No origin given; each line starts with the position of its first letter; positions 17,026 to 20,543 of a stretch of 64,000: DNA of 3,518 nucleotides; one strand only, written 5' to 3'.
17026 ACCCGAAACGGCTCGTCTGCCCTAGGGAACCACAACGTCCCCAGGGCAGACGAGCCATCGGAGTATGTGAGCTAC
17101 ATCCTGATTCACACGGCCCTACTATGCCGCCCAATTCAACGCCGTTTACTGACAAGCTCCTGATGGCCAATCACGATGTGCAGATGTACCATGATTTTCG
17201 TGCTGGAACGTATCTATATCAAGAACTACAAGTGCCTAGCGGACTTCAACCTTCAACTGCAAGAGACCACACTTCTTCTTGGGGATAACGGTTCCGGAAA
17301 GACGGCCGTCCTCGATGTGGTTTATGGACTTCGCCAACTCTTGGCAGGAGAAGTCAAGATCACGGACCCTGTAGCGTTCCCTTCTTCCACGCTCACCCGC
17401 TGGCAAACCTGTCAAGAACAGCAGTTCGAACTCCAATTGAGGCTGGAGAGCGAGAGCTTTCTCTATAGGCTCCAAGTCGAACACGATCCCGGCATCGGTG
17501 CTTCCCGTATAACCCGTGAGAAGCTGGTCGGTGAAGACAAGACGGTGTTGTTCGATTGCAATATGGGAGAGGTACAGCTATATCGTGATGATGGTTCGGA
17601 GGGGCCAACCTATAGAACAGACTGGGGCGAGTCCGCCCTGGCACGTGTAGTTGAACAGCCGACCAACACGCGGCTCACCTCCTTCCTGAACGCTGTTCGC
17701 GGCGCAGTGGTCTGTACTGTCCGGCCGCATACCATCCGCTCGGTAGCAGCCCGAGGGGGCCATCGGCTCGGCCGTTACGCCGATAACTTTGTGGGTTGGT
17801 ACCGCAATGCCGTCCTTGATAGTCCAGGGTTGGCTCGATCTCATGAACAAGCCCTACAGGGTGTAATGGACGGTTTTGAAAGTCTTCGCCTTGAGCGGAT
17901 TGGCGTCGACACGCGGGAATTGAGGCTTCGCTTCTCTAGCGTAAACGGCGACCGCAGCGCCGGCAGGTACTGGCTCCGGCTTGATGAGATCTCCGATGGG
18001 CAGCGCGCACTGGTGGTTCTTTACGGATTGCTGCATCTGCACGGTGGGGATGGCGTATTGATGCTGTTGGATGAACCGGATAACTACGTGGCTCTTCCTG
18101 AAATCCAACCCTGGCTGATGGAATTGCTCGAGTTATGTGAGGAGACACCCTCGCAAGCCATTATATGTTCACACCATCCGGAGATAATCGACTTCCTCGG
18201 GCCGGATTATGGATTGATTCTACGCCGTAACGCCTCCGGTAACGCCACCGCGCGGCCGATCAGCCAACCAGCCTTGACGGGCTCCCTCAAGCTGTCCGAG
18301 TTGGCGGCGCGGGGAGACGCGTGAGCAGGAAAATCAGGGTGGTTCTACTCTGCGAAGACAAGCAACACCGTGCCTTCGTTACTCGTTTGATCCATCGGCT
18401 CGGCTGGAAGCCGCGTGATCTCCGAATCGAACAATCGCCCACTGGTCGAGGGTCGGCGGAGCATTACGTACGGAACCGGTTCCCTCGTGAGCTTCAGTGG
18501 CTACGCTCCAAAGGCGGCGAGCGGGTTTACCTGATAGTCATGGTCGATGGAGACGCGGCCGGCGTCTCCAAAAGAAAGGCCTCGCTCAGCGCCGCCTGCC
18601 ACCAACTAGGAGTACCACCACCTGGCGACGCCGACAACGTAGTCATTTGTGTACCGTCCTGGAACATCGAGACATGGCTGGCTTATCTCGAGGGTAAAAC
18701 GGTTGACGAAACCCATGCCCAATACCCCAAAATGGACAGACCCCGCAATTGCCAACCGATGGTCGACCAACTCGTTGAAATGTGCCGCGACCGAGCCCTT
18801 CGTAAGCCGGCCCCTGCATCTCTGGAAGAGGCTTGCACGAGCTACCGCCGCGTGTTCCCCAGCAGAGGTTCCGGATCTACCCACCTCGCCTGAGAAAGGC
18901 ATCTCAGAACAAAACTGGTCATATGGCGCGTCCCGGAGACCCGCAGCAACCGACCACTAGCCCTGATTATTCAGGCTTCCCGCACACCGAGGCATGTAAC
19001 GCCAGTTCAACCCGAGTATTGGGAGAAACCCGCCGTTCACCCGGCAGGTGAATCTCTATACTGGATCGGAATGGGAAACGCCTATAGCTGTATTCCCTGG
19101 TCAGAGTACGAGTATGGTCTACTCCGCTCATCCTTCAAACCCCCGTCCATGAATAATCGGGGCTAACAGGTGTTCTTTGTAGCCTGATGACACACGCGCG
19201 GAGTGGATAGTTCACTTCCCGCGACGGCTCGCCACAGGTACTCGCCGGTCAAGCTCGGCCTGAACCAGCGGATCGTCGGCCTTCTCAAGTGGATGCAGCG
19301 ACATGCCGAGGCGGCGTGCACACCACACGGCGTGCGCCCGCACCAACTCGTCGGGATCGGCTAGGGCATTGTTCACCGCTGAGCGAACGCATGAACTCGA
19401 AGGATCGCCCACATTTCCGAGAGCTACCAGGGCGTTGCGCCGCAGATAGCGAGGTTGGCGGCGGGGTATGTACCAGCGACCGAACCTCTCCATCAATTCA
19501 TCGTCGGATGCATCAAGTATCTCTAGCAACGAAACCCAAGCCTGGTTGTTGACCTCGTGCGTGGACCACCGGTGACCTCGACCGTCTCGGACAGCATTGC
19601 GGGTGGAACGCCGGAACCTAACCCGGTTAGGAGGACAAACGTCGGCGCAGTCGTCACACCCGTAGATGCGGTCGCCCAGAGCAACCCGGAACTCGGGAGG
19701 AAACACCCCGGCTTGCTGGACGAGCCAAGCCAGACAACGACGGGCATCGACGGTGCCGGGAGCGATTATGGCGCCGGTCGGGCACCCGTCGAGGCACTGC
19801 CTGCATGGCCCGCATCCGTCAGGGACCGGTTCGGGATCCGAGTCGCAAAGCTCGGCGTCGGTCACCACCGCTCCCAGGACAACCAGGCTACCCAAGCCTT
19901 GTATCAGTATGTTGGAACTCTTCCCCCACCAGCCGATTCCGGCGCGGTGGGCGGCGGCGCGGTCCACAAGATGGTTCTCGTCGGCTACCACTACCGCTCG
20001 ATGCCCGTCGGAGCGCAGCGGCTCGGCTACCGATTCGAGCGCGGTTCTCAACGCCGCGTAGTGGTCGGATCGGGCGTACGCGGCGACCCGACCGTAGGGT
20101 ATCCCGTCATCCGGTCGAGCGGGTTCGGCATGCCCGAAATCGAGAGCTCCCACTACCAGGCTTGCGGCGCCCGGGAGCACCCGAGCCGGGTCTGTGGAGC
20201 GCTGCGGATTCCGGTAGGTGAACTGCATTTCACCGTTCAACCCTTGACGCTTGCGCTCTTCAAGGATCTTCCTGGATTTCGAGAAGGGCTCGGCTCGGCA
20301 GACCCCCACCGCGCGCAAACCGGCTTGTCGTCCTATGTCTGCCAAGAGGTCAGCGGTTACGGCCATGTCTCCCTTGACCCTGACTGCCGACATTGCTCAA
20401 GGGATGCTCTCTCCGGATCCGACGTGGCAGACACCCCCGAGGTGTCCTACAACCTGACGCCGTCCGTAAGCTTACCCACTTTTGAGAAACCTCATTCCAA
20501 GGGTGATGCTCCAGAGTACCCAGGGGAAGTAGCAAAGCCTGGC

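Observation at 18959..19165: Previously undescribed ~210-bp MITE-like repeat family with ~19-bp terminal inverted repeats (at least 7 copies in 64 kb)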

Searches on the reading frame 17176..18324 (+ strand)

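Call 18: search_protein_families(library=pfam, proteins=[window:17176-18324:+], max_evalue=0.001)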
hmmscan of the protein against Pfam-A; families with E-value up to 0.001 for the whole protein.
window:17176-18324:+ (382 aa): 6 families
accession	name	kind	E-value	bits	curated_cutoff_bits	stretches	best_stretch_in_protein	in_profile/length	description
PF13304.12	AAA_21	-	1.2e-14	55.5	27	1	255-339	221-304/304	AAA domain, putative AbiEii toxin, Type IV TA system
PF13175.12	AAA_15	-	4e-12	46.9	32.1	1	10-50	3-44/374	AAA ATPase domain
PF00005.33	ABC_tran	-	1.1e-07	32.9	25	1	23-65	5-47/137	ABC transporter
PF02463.25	SMC_N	-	9e-06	25.7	40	1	10-50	2-46/220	RecF/RecN/SMC N terminal domain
PF13476.12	AAA_23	-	3e-05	25.2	27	1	12-48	1-38/201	AAA domain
PF13555.12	AAA_29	-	0.00016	21.8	27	1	22-49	13-42/61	P-loop containing region of AAA domain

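Call 87: search_protein_families(library=padloc, proteins=[window:17176-18324:+], max_evalue=0.001)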
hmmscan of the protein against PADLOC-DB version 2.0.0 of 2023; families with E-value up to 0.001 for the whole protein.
window:17176-18324:+ (382 aa): 89 families (the best 25 are shown)
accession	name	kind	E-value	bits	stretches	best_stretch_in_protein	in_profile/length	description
PDLC04178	HEC-01A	-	1.5e-19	68.4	1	8-339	7-332/399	-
PDLC04135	mad3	-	3.5e-19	67.6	1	10-364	2-352/374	mads_3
PDLC04541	PDC-M25A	-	1.3e-17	62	1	10-342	2-314/380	-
PDLC04182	HEC-01A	-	1.5e-17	61.6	1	10-363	4-376/406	-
PDLC02980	AriA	-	5.2e-17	60.8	2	263-339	229-304/304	-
PDLC04180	HEC-01A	-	1.5e-14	52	1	10-350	3-335/382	-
PDLC02335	AbiLi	-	3.6e-14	50.5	1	7-357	47-257/326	AbiLi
PDLC00293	PtuA1|PtuA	-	3.7e-14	50.6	2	267-369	311-418/527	AAA ATPase domain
PDLC02979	AriA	-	8.8e-14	50.1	1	10-50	3-44/373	-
PDLC03878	NsnB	-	1.8e-13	49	1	10-339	2-282/345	-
PDLC04175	HEC-01A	-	1.3e-11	42.2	1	10-104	6-100/363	-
PDLC00090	GajA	-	2.1e-10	38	1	10-48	3-43/659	AAA ATPase domain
PDLC00278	PtuA1|PtuA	-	1e-09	36.2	1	10-49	3-43/436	AAA ATPase domain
PDLC00075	GajA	-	1.3e-09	35.1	1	269-352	246-324/536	AAA ATPase domain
PDLC00086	GajA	-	3.4e-09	34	1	11-48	4-41/600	AAA ATPase domain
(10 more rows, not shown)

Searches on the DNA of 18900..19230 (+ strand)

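Call 8: search_dna_similar(query=window:18959-19165:+, collection=plasmids, mode=distant, max_rows=30)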
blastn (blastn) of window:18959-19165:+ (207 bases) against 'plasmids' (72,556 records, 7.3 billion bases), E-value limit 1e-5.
No match.

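Call 64: search_rna_families(source=window, start=18900, end=19230, threshold=evalue, max_evalue=1)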
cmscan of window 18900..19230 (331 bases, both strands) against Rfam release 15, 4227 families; matches with E-value up to 1: 0.
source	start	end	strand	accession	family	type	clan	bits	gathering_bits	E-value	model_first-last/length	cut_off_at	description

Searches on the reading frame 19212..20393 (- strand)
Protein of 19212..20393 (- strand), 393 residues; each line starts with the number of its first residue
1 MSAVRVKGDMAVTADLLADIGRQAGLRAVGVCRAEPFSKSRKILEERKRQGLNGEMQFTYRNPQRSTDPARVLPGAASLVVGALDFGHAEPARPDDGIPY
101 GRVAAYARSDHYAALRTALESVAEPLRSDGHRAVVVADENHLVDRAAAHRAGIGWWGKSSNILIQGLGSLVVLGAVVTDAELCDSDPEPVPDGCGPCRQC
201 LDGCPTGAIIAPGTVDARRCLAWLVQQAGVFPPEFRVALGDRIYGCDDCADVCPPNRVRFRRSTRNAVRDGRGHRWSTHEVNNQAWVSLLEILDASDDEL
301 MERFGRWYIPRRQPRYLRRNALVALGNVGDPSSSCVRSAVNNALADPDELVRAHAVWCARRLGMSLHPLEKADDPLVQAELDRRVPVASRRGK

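Call 18: search_protein_families(library=pfam, proteins=[window:19212-20393:-], max_evalue=0.001)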
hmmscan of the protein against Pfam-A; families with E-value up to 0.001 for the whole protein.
window:19212-20393:- (393 aa): 5 families
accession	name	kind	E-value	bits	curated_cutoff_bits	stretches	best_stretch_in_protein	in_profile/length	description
PF13484.11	Fer4_16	-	1.7e-16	61.2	30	1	194-256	2-66/66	4Fe-4S double cluster binding domain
PF13646.12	HEAT_2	-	1.3e-05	25.8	27.7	1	313-379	12-70/88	HEAT repeats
PF12838.12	Fer4_7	-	0.00011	23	27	0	245-267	4-26/52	4Fe-4S dicluster domain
PF13187.11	Fer4_9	-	0.00019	21.8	27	0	192-209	35-52/52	4Fe-4S dicluster domain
PF08331.15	QueG_DUF1730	-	0.00089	19.6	25.1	0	67-133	2-71/77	Epoxyqueuosine reductase QueG, DUF1730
